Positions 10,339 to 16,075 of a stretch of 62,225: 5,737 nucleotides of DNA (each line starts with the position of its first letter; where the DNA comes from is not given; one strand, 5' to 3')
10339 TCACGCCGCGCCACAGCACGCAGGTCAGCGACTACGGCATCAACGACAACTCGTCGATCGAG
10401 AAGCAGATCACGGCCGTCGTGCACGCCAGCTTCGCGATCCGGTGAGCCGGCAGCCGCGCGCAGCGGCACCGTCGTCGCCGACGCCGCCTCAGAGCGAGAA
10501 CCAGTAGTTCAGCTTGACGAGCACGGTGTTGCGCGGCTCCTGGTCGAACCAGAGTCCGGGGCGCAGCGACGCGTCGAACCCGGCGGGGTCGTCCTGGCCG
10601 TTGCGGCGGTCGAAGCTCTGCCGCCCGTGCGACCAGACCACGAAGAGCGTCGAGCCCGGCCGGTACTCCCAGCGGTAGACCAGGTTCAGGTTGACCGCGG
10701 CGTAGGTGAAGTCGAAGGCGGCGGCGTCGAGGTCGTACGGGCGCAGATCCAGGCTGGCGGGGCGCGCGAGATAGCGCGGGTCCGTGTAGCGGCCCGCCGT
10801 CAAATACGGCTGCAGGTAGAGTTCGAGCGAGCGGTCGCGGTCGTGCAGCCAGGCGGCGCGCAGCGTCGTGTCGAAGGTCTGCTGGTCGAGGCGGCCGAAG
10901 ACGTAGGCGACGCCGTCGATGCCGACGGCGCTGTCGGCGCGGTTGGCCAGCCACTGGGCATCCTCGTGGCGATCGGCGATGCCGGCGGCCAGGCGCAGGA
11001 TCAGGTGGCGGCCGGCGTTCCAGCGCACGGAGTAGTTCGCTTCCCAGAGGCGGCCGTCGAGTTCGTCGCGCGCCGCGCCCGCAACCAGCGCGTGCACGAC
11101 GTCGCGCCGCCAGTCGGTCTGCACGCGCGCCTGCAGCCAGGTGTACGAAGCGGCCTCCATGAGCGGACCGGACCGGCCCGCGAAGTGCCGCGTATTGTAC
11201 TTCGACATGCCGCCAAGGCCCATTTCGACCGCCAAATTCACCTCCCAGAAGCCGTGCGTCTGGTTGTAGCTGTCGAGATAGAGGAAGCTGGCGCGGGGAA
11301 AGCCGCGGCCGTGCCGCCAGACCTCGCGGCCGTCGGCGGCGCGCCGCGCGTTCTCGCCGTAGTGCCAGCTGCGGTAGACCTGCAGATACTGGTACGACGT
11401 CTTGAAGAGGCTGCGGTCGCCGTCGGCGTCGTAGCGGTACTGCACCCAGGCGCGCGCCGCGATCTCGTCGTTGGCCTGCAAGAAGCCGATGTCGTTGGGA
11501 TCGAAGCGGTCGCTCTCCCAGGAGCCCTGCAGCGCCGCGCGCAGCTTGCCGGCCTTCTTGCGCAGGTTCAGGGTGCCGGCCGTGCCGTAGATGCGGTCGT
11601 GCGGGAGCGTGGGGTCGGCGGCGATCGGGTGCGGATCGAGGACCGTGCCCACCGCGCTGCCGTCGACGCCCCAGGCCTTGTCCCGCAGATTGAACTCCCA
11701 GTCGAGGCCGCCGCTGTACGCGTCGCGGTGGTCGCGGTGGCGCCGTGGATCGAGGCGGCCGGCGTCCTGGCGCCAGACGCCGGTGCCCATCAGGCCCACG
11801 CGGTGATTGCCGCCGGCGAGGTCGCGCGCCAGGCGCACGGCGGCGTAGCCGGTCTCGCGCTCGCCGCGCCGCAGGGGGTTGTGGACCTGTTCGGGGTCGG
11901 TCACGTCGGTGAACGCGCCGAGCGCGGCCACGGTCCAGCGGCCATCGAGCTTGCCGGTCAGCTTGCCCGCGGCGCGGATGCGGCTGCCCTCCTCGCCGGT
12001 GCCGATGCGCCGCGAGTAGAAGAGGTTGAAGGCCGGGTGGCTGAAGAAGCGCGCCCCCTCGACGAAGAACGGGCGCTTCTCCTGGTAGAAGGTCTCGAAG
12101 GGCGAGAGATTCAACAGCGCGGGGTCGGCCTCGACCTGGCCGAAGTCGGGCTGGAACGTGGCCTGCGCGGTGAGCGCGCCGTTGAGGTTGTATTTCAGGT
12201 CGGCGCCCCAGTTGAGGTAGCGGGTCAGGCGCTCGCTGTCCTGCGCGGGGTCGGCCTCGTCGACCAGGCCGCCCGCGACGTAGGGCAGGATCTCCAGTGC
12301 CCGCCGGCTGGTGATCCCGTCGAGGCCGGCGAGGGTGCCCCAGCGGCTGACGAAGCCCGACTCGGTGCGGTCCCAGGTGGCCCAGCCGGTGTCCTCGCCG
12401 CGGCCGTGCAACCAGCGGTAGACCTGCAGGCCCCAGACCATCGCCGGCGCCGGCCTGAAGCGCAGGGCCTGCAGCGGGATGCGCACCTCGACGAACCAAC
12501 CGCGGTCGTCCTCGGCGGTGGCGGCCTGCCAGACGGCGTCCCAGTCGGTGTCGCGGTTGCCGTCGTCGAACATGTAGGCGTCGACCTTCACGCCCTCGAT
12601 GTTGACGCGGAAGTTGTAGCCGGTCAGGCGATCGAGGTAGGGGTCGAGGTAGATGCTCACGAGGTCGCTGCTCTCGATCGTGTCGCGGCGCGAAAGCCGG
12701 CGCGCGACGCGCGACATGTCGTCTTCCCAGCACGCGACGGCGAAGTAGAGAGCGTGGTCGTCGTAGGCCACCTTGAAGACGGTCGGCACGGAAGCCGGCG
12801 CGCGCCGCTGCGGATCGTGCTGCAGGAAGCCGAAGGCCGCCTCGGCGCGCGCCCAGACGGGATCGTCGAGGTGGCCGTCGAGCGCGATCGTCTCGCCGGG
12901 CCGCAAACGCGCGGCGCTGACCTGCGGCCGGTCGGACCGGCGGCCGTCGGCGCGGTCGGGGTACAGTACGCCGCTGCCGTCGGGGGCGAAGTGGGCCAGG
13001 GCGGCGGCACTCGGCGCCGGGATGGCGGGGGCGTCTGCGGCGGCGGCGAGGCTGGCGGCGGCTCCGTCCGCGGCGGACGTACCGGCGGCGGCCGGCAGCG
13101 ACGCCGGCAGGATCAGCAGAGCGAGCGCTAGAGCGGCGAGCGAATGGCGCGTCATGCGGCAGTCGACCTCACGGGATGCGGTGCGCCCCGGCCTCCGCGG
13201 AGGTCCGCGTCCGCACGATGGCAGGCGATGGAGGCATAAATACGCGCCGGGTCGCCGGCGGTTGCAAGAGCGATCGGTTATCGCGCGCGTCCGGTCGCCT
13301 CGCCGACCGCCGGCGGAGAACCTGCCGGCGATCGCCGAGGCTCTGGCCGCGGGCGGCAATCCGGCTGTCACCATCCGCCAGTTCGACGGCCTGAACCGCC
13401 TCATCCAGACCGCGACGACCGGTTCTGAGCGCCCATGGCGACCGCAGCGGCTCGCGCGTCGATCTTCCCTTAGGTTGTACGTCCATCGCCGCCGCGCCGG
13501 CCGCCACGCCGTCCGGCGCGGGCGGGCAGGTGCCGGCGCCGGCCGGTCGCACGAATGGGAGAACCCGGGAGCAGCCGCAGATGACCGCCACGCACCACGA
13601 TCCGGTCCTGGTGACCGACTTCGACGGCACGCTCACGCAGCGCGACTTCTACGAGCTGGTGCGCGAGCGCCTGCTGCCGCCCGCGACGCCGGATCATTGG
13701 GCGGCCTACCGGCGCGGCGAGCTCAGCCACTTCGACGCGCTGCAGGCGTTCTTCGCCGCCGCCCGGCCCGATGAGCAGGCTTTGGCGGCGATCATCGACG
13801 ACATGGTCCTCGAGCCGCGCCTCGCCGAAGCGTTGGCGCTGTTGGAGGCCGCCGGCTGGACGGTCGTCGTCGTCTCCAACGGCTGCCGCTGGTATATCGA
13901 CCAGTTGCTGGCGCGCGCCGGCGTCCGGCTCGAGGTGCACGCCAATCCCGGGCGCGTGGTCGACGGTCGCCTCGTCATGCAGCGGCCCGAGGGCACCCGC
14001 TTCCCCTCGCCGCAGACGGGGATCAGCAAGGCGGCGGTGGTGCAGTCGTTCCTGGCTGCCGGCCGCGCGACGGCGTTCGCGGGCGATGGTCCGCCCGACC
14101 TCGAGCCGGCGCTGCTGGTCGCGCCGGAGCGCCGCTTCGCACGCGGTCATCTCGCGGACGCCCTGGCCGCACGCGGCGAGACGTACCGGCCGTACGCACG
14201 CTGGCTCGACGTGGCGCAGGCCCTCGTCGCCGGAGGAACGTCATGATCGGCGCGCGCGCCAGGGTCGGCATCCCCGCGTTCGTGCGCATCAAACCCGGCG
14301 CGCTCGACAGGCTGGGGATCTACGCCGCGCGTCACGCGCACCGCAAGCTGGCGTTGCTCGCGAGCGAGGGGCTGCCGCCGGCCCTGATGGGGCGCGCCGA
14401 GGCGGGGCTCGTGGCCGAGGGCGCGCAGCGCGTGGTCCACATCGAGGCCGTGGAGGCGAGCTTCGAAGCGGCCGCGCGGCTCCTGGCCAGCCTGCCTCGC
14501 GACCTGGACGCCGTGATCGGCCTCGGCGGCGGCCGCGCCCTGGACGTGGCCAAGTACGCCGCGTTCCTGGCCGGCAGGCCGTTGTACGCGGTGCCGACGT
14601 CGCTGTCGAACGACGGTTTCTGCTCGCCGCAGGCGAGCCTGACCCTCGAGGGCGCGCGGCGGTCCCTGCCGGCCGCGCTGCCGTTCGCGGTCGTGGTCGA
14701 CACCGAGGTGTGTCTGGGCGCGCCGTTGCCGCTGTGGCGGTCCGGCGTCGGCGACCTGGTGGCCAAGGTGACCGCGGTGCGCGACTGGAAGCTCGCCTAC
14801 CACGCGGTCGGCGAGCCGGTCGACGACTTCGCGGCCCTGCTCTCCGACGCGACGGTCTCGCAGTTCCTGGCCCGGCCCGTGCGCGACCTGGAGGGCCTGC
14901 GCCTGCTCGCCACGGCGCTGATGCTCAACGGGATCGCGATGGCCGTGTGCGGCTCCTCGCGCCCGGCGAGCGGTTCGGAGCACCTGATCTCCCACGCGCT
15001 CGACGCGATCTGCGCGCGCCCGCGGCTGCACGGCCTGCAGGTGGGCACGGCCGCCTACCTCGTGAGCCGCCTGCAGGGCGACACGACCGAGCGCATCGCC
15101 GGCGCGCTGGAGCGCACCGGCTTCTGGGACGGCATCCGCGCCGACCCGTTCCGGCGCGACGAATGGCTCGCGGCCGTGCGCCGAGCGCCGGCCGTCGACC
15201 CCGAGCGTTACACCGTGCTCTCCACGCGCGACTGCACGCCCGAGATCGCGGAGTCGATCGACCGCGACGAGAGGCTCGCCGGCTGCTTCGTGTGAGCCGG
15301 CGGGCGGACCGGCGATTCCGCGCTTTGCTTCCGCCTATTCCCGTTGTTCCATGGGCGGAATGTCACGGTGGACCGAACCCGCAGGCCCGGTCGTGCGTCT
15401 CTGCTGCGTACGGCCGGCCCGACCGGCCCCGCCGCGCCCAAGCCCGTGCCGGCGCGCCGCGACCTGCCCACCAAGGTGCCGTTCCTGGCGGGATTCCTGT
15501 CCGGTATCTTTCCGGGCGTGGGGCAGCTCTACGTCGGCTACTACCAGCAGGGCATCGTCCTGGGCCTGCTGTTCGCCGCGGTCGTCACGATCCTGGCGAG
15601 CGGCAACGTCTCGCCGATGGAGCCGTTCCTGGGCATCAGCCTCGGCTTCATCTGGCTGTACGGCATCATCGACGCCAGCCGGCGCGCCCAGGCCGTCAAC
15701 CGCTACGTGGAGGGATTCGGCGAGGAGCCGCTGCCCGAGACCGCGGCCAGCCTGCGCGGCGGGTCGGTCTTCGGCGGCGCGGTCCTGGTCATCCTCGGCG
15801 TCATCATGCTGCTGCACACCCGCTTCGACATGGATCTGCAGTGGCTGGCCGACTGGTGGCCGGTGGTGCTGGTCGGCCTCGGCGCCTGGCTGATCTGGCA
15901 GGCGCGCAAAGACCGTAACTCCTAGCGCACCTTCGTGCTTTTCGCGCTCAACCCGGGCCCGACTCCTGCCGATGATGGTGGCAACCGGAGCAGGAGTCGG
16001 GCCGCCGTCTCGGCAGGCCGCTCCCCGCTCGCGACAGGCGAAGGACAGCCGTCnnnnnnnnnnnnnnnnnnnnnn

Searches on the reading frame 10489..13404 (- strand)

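Call 35: search_protein_families(library=pfam, proteins=[window:10489-13404:-], max_evalue=0.001)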
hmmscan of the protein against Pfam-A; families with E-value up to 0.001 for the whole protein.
window:10489-13404:- (971 aa): 2 families
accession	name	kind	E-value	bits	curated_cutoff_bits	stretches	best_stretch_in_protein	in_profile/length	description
PF19313.5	DUF5916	-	1e-53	183.5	22.6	1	370-968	5-562/572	Domain of unknown function (DUF5916)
PF06452.16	CBM9_1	-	1.2e-10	42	23.4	1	175-348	1-167/185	Carbohydrate family 9 binding domain-like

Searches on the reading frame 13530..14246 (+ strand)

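Call 35: search_protein_families(library=pfam, proteins=[window:13530-14246:+], max_evalue=0.001)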
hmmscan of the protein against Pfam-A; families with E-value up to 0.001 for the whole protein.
window:13530-14246:+ (238 aa): 3 families
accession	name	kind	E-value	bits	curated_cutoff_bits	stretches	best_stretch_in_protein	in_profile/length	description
PF12710.13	HAD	-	3.9e-16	60.5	27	1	28-191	2-185/189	haloacid dehalogenase-like hydrolase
PF00702.32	Hydrolase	-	1.2e-05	26.3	26.4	1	27-194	4-187/191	haloacid dehalogenase-like hydrolase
PF06888.18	Put_Phosphatase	-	0.00018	21.5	27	1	26-150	2-134/234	Putative Phosphatase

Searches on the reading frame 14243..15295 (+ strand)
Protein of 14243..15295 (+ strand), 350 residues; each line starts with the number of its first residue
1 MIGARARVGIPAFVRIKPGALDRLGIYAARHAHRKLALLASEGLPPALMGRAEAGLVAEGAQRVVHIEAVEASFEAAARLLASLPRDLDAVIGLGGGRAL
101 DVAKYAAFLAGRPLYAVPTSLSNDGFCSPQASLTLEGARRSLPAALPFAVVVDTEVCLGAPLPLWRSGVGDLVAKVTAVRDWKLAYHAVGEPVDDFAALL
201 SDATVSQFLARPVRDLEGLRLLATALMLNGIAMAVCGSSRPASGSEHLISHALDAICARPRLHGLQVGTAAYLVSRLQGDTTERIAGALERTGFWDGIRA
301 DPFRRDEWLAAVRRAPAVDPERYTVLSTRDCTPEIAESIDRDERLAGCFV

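Call 36: search_protein_families(library=pfam, proteins=[window:14243-15295:+], max_evalue=0.001)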
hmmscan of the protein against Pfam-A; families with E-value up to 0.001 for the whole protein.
window:14243-15295:+ (350 aa): 2 families
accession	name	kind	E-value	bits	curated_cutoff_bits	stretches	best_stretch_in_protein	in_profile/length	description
PF13685.12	Fe-ADH_2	-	7.8e-38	130.3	28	1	15-161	1-149/149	Iron-containing alcohol dehydrogenase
PF00465.25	Fe-ADH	-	8.5e-13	48.7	31.3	1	11-153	1-167/168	Iron-containing alcohol dehydrogenase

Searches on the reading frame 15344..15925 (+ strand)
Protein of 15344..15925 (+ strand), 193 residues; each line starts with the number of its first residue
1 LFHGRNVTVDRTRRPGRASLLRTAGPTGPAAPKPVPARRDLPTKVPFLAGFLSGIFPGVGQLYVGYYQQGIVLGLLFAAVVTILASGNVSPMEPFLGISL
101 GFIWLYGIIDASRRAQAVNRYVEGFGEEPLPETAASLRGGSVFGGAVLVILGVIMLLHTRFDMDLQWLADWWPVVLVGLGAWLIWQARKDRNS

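Call 36: search_protein_families(library=pfam, proteins=[window:15344-15925:+], max_evalue=0.001)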
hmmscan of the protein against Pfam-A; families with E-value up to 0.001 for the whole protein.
window:15344-15925:+ (193 aa): 2 families
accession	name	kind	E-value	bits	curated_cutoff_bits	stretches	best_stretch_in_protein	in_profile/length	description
PF18917.5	LiaI-LiaF-like_TM1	-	2.2e-07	31.3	27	1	142-184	1-42/42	LiaI-LiaF-like transmembrane region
PF22570.1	LiaF-TM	-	6.2e-06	27.4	27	1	143-189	1-47/98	LiaF transmembrane domain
